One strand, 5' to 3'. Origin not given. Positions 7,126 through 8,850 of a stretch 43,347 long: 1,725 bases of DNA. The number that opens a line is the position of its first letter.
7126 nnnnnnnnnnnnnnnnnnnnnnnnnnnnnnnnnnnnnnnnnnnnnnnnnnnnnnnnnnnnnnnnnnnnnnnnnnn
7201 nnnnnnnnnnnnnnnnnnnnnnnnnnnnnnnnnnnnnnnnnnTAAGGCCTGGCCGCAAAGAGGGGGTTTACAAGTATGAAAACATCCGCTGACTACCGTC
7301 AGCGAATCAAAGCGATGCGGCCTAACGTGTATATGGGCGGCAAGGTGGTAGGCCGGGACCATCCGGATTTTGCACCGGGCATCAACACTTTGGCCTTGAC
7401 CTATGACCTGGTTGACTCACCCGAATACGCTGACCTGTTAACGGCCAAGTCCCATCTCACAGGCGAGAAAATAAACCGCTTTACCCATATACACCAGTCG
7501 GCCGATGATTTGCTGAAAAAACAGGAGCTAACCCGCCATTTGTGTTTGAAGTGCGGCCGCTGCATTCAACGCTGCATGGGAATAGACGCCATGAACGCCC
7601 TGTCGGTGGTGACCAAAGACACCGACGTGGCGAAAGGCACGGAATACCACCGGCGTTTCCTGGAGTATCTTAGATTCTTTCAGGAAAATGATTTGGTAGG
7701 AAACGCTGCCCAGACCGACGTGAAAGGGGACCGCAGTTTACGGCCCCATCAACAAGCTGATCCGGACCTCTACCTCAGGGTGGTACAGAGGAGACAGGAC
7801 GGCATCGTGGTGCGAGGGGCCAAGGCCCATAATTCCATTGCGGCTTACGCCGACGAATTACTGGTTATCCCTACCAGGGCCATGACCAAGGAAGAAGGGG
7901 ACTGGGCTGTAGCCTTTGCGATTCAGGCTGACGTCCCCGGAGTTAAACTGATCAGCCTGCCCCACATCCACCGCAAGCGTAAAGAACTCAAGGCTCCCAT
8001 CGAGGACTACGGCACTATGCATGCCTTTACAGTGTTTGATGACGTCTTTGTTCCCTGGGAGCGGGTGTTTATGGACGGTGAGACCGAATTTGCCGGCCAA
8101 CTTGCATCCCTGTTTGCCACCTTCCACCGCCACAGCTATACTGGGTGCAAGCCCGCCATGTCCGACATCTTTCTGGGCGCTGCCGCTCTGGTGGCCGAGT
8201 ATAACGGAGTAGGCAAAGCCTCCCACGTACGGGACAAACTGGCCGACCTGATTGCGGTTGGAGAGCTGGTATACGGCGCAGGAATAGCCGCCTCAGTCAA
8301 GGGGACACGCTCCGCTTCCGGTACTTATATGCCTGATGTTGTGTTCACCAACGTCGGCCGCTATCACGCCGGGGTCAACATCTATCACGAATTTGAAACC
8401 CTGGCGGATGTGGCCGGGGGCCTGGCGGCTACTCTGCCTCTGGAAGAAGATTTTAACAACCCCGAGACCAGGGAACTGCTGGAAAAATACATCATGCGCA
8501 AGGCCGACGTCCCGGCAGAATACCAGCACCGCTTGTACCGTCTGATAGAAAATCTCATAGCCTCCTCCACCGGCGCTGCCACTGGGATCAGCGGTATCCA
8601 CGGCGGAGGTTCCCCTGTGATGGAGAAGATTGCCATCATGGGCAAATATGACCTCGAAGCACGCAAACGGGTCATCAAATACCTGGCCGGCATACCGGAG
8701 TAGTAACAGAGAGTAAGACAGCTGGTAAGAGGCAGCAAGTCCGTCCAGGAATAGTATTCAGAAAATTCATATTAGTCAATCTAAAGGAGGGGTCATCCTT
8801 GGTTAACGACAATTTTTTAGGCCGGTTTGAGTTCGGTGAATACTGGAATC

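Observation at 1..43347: Composite anaerobic aryl-acid catabolic island combining modules not normally found together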

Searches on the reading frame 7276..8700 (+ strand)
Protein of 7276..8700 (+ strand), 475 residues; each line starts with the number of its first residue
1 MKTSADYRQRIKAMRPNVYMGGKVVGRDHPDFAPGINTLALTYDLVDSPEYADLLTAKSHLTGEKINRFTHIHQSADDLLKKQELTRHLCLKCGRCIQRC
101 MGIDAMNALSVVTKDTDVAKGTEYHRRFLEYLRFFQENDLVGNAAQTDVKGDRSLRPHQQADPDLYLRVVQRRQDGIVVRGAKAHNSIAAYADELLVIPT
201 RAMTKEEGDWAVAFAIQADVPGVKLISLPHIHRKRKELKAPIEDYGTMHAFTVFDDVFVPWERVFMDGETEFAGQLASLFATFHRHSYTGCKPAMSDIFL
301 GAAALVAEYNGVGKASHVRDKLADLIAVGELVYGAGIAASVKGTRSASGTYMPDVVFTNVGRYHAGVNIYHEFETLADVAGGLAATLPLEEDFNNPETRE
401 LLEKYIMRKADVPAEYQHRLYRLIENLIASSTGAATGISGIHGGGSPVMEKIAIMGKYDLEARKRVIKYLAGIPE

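Call 4: search_protein_families(library=pfam, proteins=[window:7276-8700:+], max_evalue=0.00001)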
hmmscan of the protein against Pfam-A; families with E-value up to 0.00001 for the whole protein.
window:7276-8700:+ (475 aa): 2 families
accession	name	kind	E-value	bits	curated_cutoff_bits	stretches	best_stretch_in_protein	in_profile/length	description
PF11794.13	HpaB_N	-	1.3e-94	317.2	35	1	3-266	1-270/270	4-hydroxyphenylacetate 3-hydroxylase N terminal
PF03241.18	HpaB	-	1.3e-62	211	25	1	273-472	1-202/202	4-hydroxyphenylacetate 3-hydroxylase C terminal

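Call 11: search_protein_families(library=ncbifam, proteins=[window:7276-8700:+], max_evalue=1e-10)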
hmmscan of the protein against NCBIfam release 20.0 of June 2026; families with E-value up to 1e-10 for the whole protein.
window:7276-8700:+ (475 aa): 2 families
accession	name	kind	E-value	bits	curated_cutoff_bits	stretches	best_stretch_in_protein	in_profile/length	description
TIGR02309.1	HpaB-1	equivalog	1.2e-47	163.1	480.2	1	2-468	2-471/477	4-hydroxyphenylacetate 3-monooxygenase, oxygenase component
TIGR02310.1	HpaB-2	equivalog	1.3e-17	63.7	885.2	1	7-446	18-463/519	4-hydroxyphenylacetate 3-monooxygenase, oxygenase component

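Call 13: find_encoding_contigs(protein=window:7276-8700:+, flank=10000, max_places=6)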
Protein window:7276-8700:+ (475 aa): no gene with exactly this product is on record in the collection.

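Call 15: find_homologous_proteins(query=window:7276-8700:+, max_evalue=1e-20)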
Query window:7276-8700:+ (475 aa): 7999 proteins with E <= 1e-20 among 8000 candidates; the best 120 are listed.
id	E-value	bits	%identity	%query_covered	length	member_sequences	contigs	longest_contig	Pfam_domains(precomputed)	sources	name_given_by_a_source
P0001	0.0e+0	1081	100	100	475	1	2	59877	PF03241.19,PF11794.14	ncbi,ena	-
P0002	5.0e-283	957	87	100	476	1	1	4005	PF03241.19,PF11794.14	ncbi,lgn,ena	-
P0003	2.3e-279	945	87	100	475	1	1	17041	PF03241.19,PF11794.14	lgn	-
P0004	2.7e-277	938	85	100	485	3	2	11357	PF03241.19,PF11794.14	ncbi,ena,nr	ncbi:MAG: 4-hydroxyphenylacetate 3-hydroxylase family protein [Clostridia bacterium]|nr:4-hydroxyphe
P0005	4.9e-277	937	85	100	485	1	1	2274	PF03241.19,PF11794.14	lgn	-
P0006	1.0e-275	933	84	100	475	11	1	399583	PF03241.19,PF11794.14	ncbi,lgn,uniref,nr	ncbi:4-hydroxyphenylacetate 3-hydroxylase family protein [Desulfosporosinus nitroreducens]|uniref:4-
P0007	7.8e-266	900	82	100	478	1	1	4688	PF03241.19,PF11794.14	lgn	-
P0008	1.1e-257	873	81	97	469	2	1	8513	PF03241.19,PF11794.14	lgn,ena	-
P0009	3.4e-254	862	77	100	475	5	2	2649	PF03241.19,PF11794.14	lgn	-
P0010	4.3e-249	845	76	100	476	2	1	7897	PF03241.19,PF11794.14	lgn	-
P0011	1.0e-246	837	75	100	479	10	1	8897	PF03241.19,PF11794.14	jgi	-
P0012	1.5e-243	827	74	100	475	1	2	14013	PF03241.19,PF11794.14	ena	-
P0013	2.4e-237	806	73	100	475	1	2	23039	PF03241.19,PF11794.14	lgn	-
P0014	4.3e-234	796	73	100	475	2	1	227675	PF03241.19,PF11794.14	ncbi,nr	ncbi:aromatic ring hydroxylase [Clostridiales bacterium PH28_bin88]|nr:aromatic ring hydroxylase [Cl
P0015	1.5e-232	790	72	100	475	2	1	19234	PF03241.19,PF11794.14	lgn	-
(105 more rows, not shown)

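Call 16: find_encoding_contigs(protein=P0001, flank=10000, max_places=4)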
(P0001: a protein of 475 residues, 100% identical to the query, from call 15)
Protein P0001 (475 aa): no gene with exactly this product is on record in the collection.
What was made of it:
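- Tried and rejected: Exact look-up of the AbfD protein's contig: failed twice (calls 13, 16).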

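Call 17: find_encoding_contigs(protein=P0006, flank=10000, max_places=3)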
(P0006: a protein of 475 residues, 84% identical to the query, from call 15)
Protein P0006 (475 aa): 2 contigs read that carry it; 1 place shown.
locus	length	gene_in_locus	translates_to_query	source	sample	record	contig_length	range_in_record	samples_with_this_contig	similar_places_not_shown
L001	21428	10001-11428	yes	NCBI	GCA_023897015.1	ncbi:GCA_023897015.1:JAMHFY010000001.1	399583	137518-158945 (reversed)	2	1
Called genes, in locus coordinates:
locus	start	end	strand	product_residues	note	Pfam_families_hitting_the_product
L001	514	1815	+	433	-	PF00455:DeoRC (faint), PF02550:AcetylCoA_hydro, PF13336:AcetylCoA_hyd_C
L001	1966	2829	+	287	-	PF04909:Amidohydro_2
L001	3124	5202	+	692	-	PF00571:CBS (weak), PF08448:PAS_4 (faint), PF07728:AAA_5 (faint), PF00989:PAS (faint), PF00158:Sigma54_activat, PF14532:Sigma54_activ_2, PF25601:AAA_lid_14, PF02954:HTH_8, +1 more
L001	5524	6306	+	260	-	PF00378:ECH_1, PF16113:ECH_2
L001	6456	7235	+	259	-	PF00378:ECH_1, PF16113:ECH_2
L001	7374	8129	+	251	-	PF00106:adh_short, PF08659:KR, PF13561:adh_short_C2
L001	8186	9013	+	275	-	PF00378:ECH_1, PF16113:ECH_2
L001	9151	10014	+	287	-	PF02737:3HCDH_N, PF00725:3HCDH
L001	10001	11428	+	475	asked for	PF11794:HpaB_N, PF03241:HpaB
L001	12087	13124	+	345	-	PF18152:DAHP_snth_FXD, PF00793:DAHP_synth_1, PF03102:NeuB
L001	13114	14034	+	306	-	PF03446:NAD_binding_2 (weak), PF02153:PDH_N, PF20463:PDH_C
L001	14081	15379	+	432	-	PF00275:EPSP_synthase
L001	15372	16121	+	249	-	PF03591:AzlC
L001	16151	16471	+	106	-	PF05437:AzlD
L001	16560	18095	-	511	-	PF13396:PLDc_N, PF13091:PLDc_2, PF00614:PLDc (weak), PF13091:PLDc_2, PF00614:PLDc (weak)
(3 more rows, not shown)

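Call 19: search_solved_structures(query=window:7276-8700:+, show_alignments=1)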
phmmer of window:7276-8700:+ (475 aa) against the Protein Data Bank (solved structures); distinct sequences matched with E-value up to 0.001: 21.
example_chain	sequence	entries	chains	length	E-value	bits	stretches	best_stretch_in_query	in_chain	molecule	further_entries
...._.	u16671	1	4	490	7.2e-115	387.6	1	3-473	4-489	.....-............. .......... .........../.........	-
6vjr_A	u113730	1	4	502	9.4e-108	364.2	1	3-473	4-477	Vinylacetyl-CoA Delta-isomerase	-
2yyg_A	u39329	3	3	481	7.2e-42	147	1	2-466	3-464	4-hydroxyphenylacetate-3-hydroxylase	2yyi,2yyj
2yyk_A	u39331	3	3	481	3.6e-41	144.7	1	2-464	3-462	4-hydroxyphenylacetate-3-hydroxylase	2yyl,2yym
9lft_A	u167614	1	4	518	3.8e-40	141.3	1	2-468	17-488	4-Hydroxyphenylacetate-3-monooxygenase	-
4g5e_A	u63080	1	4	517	3.1e-23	85.6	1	17-404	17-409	2,4,6-Trichlorophenol 4-monooxygenase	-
3hwc_A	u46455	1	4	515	1.9e-22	82.9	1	115-430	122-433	Chlorophenol-4-monooxygenase component 2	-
7e8q_A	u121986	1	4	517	3.7e-22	82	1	126-431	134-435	Chlorophenol monooxygenase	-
6jhm_A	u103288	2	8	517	3.9e-22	81.9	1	126-430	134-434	Chlorophenol monooxygenase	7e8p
7dbw_C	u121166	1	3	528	3.6e-21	78.7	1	148-434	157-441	4-hydroxyphenylacetate 3-hydroxylase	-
9j9j_A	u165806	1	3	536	3.9e-21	78.7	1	163-434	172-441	4-nitrophenol 4-monooxygenase/4-nitrocatechol 2-monooxygenase, oxygenase component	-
4oo2_A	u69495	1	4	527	3.5e-20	75.5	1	5-434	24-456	Chlorophenol-4-monooxygenase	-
6qyh_A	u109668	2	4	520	7.8e-14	54.6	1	18-446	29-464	4-hydroxyphenylacetate 3-monooxygenase oxygenase component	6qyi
6eb0_A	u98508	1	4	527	8.1e-14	54.5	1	18-446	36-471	4-hydroxyphenylacetate 3-monooxygenase, oxygenase subunit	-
6b1b_A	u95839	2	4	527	8.4e-13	51.2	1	18-446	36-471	4-hydroxyphenylacetate 3-monooxygenase, oxygenase subunit | 4-hydroxyphenylacetate 3-monooxygenase oxygenase component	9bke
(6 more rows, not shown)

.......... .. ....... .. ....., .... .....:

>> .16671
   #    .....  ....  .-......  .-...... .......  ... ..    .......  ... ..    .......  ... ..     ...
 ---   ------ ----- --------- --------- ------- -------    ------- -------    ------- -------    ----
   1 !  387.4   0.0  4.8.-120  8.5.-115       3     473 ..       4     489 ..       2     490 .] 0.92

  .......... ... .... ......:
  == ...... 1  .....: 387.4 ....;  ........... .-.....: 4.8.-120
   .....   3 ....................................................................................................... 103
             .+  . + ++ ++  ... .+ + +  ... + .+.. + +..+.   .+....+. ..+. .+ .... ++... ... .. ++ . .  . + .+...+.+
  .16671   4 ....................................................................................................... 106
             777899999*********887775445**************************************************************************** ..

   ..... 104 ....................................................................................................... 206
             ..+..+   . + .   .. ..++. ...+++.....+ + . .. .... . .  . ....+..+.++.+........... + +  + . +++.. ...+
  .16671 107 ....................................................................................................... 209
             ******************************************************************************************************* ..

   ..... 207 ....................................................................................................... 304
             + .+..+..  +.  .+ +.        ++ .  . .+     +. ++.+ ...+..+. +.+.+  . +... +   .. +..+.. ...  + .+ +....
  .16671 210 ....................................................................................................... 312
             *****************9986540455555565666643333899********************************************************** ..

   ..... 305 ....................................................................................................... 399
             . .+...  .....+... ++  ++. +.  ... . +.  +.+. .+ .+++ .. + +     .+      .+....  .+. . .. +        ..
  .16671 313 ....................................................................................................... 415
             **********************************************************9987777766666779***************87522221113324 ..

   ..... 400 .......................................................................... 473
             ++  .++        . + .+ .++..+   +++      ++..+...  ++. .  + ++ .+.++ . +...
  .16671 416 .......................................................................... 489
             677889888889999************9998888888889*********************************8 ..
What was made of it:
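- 5652..8703 (+): Core of the alicyclic / beta-oxidation-like module: BadH-like SDR 5652-6428, BadI/MenB-like crotonase 6442-7245, AbfD-type [4Fe-4S]/FAD dehydratase 7276-8703. Calls 4, 11 and 19.
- On AbfD-type 4-hydroxybutyryl-CoA dehydratase: CIQRC and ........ align with CFQRC and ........; E 7e-115 (call 19).
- Checked: It matches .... at E 7e-115, and Cys99, Cys103, His292 and Cys299 are conserved (call 19).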

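Call 20: find_related_loci(query=window:7276-8700:+, collection=genome_contigs, flank=10000)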
Query window:7276-8700:+ (475 aa) in genome_contigs; peptide patterns used: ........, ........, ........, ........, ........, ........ (x = any residue, [..] = any of these).
313 stretches matched a pattern; 295 encode a relative of the query (tblastn E <= 1e-3); the best 80 are kept; 80 distinct loci.
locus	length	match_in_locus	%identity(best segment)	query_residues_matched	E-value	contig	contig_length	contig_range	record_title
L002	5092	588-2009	85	1-474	0e+0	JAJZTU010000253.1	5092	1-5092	MAG: Bacillota bacterium isolate SKS3.bin89 NODE_28137_length_5092_cov_2.493656, whole genome shotgun sequence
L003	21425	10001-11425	84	1-475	0e+0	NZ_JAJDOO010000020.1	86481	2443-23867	Desulfosporosinus sp. SRJS8 NODE_20_length_86481_cov_49.345475, whole genome shotgun sequence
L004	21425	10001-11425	84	1-475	0e+0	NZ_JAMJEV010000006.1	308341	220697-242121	Desulfosporosinus nitroreducens strain P130 NODE_6_length_308341_cov_154.767582, whole genome shotgun sequence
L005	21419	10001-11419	73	1-473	0e+0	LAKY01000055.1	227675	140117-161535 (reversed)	Clostridiales bacterium PH28_bin88 ph28_308, whole genome shotgun sequence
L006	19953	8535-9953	72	1-473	0e+0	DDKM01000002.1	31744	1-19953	MAG TPA_asm: Firmicutes bacterium UBA2598 UBA2598_contig_42, whole genome shotgun sequence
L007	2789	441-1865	71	1-475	0e+0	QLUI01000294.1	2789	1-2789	MAG: Bacillota bacterium isolate GPS1B09 DDT30_294, whole genome shotgun sequence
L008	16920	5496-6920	71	1-475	0e+0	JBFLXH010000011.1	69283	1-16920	MAG: Bacillota bacterium isolate MAG053 MAG053_11, whole genome shotgun sequence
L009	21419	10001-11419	69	1-473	0e+0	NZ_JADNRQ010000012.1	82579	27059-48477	Desulfallas sp. Bu1-1 NODE_12_length_82579_cov_46.522474, whole genome shotgun sequence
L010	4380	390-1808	64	3-475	0e+0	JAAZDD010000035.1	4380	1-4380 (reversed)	MAG: Clostridia bacterium isolate AS09scLD_108 46889_AS09, whole genome shotgun sequence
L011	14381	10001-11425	64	1-475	0e+0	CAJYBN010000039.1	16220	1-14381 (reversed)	MAG TPA_asm: uncultured Peptococcaceae bacterium isolate SRR1628697_bin.3_MetaBAT_v2.12.1_MAG genome assembly, contig: N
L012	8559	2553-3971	64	1-473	0e+0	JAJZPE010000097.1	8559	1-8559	MAG: Bacillota bacterium isolate SKS1.bin113 NODE_14566_length_8559_cov_2.113852, whole genome shotgun sequence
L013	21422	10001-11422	63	1-474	0e+0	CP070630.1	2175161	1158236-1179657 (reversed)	MAG: Dehalococcoidia bacterium isolate bin98 chromosome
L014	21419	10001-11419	66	1-473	0e+0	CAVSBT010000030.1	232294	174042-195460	MAG: uncultured Chloroflexia bacterium isolate MFD04408.bin.2.164 genome assembly, contig: contig_42379, whole genome sh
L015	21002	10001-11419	65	1-473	0e+0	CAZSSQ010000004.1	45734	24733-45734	MAG TPA_asm: uncultured Dehalococcoidia bacterium isolate binchicken_co89_553 genome assembly, contig: NODE_1008_length_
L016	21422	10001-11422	64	1-474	0e+0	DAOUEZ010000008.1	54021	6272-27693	MAG TPA_asm: Dehalococcoidia bacterium isolate N9_412 k139_36619, whole genome shotgun sequence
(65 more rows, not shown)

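Call 26: find_encoding_contigs(protein=P0125, flank=10000, max_places=4)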
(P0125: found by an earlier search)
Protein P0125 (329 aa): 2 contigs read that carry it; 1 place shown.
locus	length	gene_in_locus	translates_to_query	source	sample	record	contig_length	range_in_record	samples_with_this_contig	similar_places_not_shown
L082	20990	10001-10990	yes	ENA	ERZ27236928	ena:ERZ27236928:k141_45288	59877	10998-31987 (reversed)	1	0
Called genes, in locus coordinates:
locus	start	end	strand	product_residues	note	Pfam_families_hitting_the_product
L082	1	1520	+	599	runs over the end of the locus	PF01590:GAF, PF13185:GAF_2, PF13492:GAF_3 (faint), PF17853:GGDEF_2, PF13556:HTH_30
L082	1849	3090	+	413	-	PF13433:Peripla_BP_5, PF13458:Peripla_BP_6, PF01094:ANF_receptor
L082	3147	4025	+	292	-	PF02653:BPD_transp_2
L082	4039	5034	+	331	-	PF02653:BPD_transp_2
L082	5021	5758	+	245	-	PF09818:ABC_ATPase (faint), PF00005:ABC_tran, PF13304:AAA_21, PF12399:BCA_ABC_TP_C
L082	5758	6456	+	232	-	PF00005:ABC_tran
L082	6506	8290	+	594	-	PF01855:POR_N, PF02775:TPP_enzyme_C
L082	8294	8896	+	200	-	PF01558:POR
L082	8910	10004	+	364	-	PF01210:NAD_Gly3P_dh_N, PF02558:ApbA (weak), PF02317:Octopine_DH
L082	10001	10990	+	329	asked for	PF02737:3HCDH_N, PF00725:3HCDH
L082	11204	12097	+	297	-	PF01144:CoA_trans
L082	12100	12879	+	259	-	PF01144:CoA_trans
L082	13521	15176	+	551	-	PF01642:MM_CoA_mutase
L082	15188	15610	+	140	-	PF02310:B12-binding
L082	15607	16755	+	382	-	PF08442:ATP-grasp_2, PF13549:ATP-grasp_5, PF00549:Ligase_CoA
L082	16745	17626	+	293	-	PF02629:CoA_binding, PF00549:Ligase_CoA, PF13607:Succ_CoA_lig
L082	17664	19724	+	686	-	PF05378:Hydant_A_N, PF01968:Hydantoinase_A, PF19278:Hydant_A_C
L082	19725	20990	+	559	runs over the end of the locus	PF02538:Hydantoinase_B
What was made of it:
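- Tried and rejected: The look-up via the HCDH gene worked (call 26).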

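Call 36: find_homologous_proteins(query=L082:17664-19721:+, max_evalue=1e-20)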
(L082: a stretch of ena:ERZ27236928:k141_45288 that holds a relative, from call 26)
Query L082:17664-19721:+ (686 aa): 8000 proteins with E <= 1e-20 among 8000 candidates; the best 120 are listed.
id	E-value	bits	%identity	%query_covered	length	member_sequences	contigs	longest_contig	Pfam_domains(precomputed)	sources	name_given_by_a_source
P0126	0.0e+0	1522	100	100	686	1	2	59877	PF01968.25,PF19278.5,PF05378.20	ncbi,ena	-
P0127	0.0e+0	1230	80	100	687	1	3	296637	PF01968.25,PF19278.5,PF05378.20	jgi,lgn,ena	-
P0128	0.0e+0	1229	80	100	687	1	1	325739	PF01968.25,PF19278.5,PF05378.20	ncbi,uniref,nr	ncbi:hydantoinase/oxoprolinase family protein [Paradesulfitobacterium ferrireducens]|uniref:hydantoi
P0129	0.0e+0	1211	79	100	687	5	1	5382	PF01968.25,PF19278.5,PF05378.20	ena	-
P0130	0.0e+0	1198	78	100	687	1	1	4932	PF01968.25,PF19278.5,PF05378.20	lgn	-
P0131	0.0e+0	1168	77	100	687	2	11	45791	PF01968.25,PF19278.5,PF05378.20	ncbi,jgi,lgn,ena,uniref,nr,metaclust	ncbi:hydantoinase/oxoprolinase family protein [Desulfosporosinus sp. BICA1-9]|uniref:hydantoinase/ox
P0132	0.0e+0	1165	77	100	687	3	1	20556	PF01968.25,PF19278.5,PF05378.20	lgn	-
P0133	0.0e+0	1152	75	100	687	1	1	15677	PF01968.25,PF19278.5,PF05378.20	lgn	-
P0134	3.4e-295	999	65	100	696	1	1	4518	PF01968.25,PF19278.5,PF05378.20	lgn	-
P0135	1.4e-291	987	65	100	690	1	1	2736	PF01968.25,PF19278.5,PF05378.20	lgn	-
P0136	9.8e-289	978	64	100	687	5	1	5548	PF01968.25,PF19278.5,PF05378.20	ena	-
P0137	1.3e-286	971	64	99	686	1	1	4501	PF01968.25,PF19278.5,PF05378.20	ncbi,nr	ncbi:MAG: hydantoinase/oxoprolinase family protein [Armatimonadota bacterium]|nr:hydantoinase/oxopro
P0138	3.4e-286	969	63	100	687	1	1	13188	PF01968.25,PF19278.5,PF05378.20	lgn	-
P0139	1.1e-285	968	63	100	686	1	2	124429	PF01968.25,PF19278.5,PF05378.20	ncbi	ncbi:MAG: hydantoinase/oxoprolinase family protein [Bacillota bacterium]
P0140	4.6e-283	959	62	99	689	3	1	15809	PF01968.25,PF19278.5,PF05378.20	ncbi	-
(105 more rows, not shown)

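Call 37: find_encoding_contigs(protein=P0126, flank=10000, max_places=3)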
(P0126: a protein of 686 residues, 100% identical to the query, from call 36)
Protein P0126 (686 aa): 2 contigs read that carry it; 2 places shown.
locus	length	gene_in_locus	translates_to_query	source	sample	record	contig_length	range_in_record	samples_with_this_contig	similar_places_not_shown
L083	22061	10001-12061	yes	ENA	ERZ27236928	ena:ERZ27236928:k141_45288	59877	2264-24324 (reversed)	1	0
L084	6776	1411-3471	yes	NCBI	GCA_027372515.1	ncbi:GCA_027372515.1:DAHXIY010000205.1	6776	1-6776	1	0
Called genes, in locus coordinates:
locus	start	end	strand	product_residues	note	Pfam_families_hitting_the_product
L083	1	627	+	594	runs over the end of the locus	PF01855:POR_N, PF02775:TPP_enzyme_C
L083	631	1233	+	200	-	PF01558:POR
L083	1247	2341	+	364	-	PF01210:NAD_Gly3P_dh_N, PF02558:ApbA (weak), PF02317:Octopine_DH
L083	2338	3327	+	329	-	PF02737:3HCDH_N, PF00725:3HCDH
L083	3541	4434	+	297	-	PF01144:CoA_trans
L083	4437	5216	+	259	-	PF01144:CoA_trans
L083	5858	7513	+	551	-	PF01642:MM_CoA_mutase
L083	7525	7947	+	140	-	PF02310:B12-binding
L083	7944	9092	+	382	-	PF08442:ATP-grasp_2, PF13549:ATP-grasp_5, PF00549:Ligase_CoA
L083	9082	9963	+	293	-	PF02629:CoA_binding, PF00549:Ligase_CoA, PF13607:Succ_CoA_lig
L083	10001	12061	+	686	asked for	PF05378:Hydant_A_N, PF01968:Hydantoinase_A, PF19278:Hydant_A_C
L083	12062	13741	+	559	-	PF02538:Hydantoinase_B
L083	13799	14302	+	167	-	PF02830:V4R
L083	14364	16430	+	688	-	PF02629:CoA_binding, PF13380:CoA_binding_2, PF13607:Succ_CoA_lig, PF13549:ATP-grasp_5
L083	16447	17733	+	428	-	PF00501:AMP-binding, PF14535:AMP-binding_C_2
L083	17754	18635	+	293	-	PF00941:FAD_binding_5, PF03450:CO_deh_flav_C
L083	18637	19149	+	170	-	PF00111:Fer2, PF13085:Fer2_3 (weak), PF01799:Fer2_2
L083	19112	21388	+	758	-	PF01315:Ald_Xan_dh_C, PF02738:MoCoBD_1, PF20256:MoCoBD_2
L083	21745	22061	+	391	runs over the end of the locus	PF00108:Thiolase_N, PF22691:Thiolase_C_1, PF02803:Thiolase_C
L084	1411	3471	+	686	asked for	PF05378:Hydant_A_N, PF01968:Hydantoinase_A, PF19278:Hydant_A_C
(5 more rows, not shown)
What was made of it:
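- Checked: They lie about 4 kb past its end on the overlapping contig (calls 26, 37).
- The continuation of the contig (calls 26, 37).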
